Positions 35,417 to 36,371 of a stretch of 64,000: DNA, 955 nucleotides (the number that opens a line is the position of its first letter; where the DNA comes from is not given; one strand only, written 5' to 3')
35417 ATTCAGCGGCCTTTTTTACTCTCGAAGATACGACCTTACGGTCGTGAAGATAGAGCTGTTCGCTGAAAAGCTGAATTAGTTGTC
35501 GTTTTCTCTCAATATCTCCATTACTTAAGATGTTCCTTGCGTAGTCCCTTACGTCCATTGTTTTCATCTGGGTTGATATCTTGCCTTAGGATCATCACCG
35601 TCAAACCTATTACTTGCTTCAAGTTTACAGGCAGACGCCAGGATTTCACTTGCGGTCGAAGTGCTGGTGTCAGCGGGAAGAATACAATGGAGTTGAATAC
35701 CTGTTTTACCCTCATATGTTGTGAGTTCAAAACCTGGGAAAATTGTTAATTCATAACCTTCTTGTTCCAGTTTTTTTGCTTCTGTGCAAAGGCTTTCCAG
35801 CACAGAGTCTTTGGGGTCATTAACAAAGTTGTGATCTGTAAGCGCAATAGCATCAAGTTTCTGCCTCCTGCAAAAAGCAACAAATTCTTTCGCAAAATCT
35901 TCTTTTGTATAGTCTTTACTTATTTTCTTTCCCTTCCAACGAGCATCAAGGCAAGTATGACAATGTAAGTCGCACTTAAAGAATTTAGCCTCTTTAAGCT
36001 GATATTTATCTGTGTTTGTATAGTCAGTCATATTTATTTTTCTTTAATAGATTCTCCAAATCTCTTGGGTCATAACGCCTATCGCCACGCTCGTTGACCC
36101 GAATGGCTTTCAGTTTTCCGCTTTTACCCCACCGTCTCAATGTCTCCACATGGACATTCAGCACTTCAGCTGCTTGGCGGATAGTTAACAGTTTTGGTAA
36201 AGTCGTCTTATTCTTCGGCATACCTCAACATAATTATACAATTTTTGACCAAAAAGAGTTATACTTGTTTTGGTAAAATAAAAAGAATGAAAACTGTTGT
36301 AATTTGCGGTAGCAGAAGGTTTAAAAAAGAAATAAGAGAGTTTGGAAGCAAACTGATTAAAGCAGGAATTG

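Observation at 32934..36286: Duplicated Xis-like HTH leader module with conserved promoter; the second copy heads a truncated PHP paralog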

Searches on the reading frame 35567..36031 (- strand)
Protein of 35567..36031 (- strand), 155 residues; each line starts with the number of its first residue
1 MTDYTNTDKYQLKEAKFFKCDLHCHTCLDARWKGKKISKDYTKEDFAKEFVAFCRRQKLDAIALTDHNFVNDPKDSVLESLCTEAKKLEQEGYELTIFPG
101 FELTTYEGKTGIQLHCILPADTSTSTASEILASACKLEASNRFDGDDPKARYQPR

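Call 6: search_protein_families(library=pfam, proteins=[window:35567-36031:-], max_evalue=0.01)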
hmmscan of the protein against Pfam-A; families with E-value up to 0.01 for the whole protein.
window:35567-36031:- (155 aa): 1 family
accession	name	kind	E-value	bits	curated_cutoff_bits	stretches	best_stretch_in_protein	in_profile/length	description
PF02811.25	PHP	-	0.0063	17.3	26.4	0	47-106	17-66/164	PHP domain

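Call 7: search_protein_families(library=padloc, proteins=[window:35567-36031:-], max_evalue=0.01)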
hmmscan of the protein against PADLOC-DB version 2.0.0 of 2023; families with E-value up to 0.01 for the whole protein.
window:35567-36031:- (155 aa): 2 families
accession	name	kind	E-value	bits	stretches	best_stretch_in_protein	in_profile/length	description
PDLC02208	Ppl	-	8.9e-09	32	1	15-137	5-118/894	-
PDLC04678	PDC-M49A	-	0.0012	15.2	1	19-112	4-79/681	-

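Call 9: find_homologous_proteins(query=window:35567-36031:-)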
Query window:35567-36031:- (155 aa): 1 proteins with E <= 0.001 among 18 candidates.
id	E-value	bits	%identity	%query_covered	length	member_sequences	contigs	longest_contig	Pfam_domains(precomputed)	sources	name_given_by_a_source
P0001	2.1e-100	351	99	100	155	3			-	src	-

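Call 12: find_encoding_contigs(protein=window:35567-36031:-, flank=10000, max_places=10)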
Protein window:35567-36031:- (155 aa): 21 contigs read that carry it; 10 places shown.
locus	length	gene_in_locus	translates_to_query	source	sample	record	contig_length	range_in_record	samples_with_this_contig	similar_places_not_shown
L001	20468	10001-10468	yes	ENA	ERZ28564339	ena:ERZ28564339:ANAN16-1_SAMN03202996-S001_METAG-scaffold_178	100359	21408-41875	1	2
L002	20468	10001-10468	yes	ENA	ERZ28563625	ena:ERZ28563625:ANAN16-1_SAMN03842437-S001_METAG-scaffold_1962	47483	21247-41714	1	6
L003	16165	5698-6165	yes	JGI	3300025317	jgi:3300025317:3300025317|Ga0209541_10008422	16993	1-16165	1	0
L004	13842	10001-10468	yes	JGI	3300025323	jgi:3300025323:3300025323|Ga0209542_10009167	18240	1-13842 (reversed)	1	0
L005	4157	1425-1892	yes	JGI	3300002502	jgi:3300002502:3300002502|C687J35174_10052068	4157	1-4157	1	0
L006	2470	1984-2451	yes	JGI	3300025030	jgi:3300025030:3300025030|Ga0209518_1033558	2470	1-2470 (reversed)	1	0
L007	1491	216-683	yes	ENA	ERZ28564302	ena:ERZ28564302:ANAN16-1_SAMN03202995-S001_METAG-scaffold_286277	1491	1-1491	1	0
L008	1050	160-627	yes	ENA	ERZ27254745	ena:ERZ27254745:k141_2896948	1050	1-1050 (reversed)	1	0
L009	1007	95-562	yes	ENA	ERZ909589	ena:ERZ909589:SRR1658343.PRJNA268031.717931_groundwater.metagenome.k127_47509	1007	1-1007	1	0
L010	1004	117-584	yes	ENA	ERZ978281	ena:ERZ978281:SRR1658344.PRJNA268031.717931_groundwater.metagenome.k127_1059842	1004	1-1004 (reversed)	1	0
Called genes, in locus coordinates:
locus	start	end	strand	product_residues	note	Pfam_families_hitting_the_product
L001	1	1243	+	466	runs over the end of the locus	PF01336:tRNA_anti-codon, PF00152:tRNA-synt_2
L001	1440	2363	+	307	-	PF00768:Peptidase_S11, PF02113:Peptidase_S13 (weak), PF13354:Beta-lactamase2 (weak)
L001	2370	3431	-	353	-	-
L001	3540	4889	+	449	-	PF00749:tRNA-synt_1c, PF19269:Anticodon_2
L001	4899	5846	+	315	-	-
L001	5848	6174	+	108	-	-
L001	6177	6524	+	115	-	PF14076:DUF4258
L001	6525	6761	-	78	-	-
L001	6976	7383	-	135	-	PF00856:SET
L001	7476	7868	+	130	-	PF03372:Exo_endo_phos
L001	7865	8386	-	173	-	PF01928:CYTH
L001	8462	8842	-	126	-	PF00293:NUDIX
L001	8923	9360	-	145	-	-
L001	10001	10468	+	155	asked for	-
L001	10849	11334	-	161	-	-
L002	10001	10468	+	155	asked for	-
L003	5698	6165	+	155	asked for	-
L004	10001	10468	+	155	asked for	-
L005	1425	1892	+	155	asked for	-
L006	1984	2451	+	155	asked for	-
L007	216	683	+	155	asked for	-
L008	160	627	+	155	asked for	-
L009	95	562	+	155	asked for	-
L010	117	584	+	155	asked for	-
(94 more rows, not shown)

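Call 19: search_protein_representatives(protein=window:35567-36031:-)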
Query: 155 residues. Proteins with E-value up to 0.001 (for the whole library): 281; up to 1e-10: 38; up to 1e-30: 0. The best 150 are listed.
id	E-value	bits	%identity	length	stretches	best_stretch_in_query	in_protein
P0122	2.2e-17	79.7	41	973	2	15-136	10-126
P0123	5.0e-17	78.6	41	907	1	12-131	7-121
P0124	2.4e-15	73.1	33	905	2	7-131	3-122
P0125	2.8e-15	72.9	40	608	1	15-128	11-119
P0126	1.0e-14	71.1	42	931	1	16-131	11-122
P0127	1.7e-14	70.3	42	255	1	17-150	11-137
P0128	2.8e-14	69.6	43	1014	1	16-126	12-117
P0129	5.0e-14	68.8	45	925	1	15-115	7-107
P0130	5.2e-14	68.7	37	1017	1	15-145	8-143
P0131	7.8e-14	68.2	40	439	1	17-145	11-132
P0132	8.3e-14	68.1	39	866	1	16-131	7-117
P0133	1.1e-13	67.8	39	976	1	16-146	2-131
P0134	1.5e-13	67.3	39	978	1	16-132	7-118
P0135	1.6e-13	67.2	40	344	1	12-124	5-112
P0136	2.4e-13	66.6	43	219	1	13-122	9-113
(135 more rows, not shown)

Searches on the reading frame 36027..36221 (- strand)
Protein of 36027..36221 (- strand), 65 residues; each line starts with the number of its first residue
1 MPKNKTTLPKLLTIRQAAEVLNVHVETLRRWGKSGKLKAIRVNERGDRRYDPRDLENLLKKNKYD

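Call 6: search_protein_families(library=pfam, proteins=[window:36027-36221:-], max_evalue=0.01)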
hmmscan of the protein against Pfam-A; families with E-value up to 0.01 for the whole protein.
window:36027-36221:- (65 aa): 4 families
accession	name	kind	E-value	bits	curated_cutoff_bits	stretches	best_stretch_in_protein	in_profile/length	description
PF12728.13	HTH_17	-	1.2e-11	45.1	27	1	11-62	1-50/51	Helix-turn-helix domain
PF13411.12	MerR_1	-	2.7e-11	43.9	21.6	1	13-59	2-47/69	MerR HTH family regulatory protein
PF00376.29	MerR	-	2.4e-08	34.1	28.2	1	13-50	1-38/38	MerR family regulatory protein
PF13551.12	HTH_29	-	0.0079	16.7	28.1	1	13-47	14-51/64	Winged helix-turn helix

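Call 7: search_protein_families(library=padloc, proteins=[window:36027-36221:-], max_evalue=0.01)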
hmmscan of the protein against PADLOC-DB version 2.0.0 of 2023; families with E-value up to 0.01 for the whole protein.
window:36027-36221:- (65 aa): 2 families
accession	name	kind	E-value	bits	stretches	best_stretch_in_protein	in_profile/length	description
PDLC04133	mad1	-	1.3e-12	45.8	1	11-61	5-53/60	mads_1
PDLC03348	MTase_II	-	0.00063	16.4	1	9-44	8-44/727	Type II methyltransferase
